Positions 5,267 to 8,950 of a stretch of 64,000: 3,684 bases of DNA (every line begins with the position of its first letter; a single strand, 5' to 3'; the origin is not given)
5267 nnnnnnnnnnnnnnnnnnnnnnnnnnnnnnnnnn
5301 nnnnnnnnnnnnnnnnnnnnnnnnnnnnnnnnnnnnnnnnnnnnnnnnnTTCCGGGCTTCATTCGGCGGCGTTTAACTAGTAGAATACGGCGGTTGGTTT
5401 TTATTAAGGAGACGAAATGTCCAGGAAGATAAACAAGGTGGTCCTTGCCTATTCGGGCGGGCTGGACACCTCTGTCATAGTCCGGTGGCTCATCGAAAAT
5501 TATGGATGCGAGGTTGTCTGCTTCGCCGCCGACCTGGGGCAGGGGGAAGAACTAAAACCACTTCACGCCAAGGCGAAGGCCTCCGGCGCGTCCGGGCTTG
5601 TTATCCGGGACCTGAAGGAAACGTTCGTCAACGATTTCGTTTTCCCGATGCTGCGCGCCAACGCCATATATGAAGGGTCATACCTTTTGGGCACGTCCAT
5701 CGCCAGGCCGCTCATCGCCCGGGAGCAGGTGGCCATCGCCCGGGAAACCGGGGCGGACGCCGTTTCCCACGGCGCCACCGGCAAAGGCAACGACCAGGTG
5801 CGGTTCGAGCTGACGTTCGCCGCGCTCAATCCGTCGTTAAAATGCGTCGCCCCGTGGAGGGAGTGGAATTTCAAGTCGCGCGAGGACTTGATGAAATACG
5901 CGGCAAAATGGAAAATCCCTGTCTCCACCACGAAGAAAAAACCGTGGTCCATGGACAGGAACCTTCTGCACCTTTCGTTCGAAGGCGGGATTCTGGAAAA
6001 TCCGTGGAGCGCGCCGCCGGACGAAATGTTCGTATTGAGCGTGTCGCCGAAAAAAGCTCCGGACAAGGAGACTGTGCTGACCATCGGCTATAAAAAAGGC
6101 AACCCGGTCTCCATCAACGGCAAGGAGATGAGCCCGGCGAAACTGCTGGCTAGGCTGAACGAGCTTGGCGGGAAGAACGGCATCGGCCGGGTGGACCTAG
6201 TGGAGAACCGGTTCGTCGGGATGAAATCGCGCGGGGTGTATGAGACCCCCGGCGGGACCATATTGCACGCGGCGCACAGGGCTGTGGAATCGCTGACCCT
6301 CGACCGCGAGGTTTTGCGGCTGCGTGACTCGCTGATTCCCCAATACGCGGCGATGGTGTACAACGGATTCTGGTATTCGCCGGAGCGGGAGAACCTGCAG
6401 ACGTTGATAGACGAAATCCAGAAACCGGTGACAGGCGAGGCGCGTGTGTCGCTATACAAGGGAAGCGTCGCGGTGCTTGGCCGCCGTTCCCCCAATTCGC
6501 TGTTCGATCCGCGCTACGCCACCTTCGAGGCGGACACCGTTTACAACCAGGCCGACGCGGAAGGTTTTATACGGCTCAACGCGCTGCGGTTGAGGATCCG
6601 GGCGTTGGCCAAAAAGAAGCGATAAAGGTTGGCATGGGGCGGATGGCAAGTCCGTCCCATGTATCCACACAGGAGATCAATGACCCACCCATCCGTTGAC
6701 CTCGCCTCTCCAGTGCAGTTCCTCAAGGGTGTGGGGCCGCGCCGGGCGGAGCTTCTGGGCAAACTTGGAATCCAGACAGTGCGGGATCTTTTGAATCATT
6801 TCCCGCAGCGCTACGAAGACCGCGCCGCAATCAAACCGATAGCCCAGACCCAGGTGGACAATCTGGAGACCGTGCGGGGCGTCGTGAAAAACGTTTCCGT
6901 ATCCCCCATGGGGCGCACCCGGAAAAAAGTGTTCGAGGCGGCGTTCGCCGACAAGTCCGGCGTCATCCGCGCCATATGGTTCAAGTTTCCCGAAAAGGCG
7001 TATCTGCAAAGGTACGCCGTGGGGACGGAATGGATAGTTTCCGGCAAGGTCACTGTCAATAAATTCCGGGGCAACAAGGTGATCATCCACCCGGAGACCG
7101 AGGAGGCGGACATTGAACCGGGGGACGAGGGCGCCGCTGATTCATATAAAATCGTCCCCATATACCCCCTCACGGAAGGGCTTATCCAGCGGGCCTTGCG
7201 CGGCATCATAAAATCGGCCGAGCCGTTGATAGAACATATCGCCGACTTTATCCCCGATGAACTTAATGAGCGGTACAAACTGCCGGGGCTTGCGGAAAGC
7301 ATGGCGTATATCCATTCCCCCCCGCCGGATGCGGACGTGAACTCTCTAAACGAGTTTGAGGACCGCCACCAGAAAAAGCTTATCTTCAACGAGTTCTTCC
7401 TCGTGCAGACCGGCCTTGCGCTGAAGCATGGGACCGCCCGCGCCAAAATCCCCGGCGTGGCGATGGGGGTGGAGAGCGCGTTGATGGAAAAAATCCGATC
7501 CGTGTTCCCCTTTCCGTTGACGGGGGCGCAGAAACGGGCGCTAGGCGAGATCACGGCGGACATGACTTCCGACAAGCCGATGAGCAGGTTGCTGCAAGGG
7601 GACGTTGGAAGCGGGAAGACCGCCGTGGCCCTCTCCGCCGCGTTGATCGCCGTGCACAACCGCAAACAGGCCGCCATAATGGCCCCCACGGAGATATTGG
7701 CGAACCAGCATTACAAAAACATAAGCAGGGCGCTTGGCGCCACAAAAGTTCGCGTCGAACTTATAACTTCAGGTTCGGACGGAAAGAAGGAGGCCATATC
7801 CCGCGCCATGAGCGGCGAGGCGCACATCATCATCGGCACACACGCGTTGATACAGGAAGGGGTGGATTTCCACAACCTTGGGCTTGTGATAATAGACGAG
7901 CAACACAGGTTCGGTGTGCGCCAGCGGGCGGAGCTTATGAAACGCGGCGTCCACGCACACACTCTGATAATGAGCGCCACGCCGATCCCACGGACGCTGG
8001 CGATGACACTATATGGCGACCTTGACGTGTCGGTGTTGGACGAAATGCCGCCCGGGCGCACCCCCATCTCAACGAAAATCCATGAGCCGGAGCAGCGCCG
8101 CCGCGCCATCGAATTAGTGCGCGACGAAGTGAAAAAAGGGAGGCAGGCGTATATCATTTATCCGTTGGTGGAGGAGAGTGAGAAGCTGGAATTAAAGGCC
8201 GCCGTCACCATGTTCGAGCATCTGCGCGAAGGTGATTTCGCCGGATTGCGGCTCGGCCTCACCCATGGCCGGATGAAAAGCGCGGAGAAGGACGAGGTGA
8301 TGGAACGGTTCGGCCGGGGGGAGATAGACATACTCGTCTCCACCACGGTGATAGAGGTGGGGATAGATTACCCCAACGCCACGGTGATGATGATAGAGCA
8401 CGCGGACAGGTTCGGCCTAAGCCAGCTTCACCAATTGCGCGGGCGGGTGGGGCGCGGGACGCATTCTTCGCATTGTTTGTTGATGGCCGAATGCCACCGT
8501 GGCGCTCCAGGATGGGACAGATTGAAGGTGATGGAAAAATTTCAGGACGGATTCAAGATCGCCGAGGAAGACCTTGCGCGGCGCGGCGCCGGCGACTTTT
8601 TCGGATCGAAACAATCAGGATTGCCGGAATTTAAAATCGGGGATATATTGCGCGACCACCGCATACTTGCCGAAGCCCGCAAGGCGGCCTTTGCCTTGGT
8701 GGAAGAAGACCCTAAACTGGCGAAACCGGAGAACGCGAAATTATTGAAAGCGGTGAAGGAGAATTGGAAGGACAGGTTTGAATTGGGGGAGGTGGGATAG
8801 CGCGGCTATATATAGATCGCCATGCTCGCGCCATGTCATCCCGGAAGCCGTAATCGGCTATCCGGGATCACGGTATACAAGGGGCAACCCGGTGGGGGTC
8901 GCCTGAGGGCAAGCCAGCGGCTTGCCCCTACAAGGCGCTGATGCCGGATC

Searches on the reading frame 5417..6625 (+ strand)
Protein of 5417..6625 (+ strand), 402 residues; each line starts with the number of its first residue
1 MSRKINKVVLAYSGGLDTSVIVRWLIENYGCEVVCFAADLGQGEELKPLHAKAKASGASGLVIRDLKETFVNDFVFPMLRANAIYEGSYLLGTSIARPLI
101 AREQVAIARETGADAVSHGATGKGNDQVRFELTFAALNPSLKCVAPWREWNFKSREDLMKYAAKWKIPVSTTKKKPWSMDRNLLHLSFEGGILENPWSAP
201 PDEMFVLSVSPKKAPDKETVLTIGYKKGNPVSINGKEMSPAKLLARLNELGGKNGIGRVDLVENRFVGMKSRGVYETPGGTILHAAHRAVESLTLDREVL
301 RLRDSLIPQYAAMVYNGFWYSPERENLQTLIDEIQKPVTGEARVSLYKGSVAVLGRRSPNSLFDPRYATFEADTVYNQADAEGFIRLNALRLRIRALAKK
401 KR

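Call 7: search_protein_families(library=pfam, proteins=[window:5417-6625:+], max_evalue=0.00001)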
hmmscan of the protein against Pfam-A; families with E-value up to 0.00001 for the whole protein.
window:5417-6625:+ (402 aa): 2 families
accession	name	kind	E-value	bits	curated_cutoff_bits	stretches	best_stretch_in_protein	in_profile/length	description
PF20979.2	Arginosuc_syn_C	-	7.1e-82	274.7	27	1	177-394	1-218/219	Arginosuccinate synthase C-terminal domain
PF00764.25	Arginosuc_synth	-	5.1e-63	212.4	27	1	7-168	1-162/162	Arginosuccinate synthase N-terminal HUP domain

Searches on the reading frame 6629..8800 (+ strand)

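Call 7: search_protein_families(library=pfam, proteins=[window:6629-8800:+], max_evalue=0.00001)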
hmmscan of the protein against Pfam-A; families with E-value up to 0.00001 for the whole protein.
window:6629-8800:+ (723 aa): 7 families
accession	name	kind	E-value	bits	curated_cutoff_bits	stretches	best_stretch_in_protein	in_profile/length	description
PF17191.10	RecG_wedge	-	9.5e-27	94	23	1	28-197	1-158/162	RecG wedge domain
PF00270.35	DEAD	-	3.5e-26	92.3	26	1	301-458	4-165/167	DEAD/DEAH box helicase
PF00271.37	Helicase_C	-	7.4e-23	81.4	23.5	1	494-609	7-108/110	Helicase conserved C-terminal domain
PF19833.4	RecG_dom3_C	-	8.1e-16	58.3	26.8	1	639-715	2-79/87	ATP-dependent DNA helicase RecG, domain 3, C-terminal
PF04851.21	ResIII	-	9.7e-12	45.5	22.5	1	298-452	5-162/164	Type III restriction enzyme, res subunit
PF00176.29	SNF2-rel_dom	-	1.7e-06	27.8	24.9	1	317-457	17-168/290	SNF2-related domain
PF01336.31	tRNA_anti-codon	-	2.5e-06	27.8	27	1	81-156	2-71/75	OB-fold nucleic acid binding domain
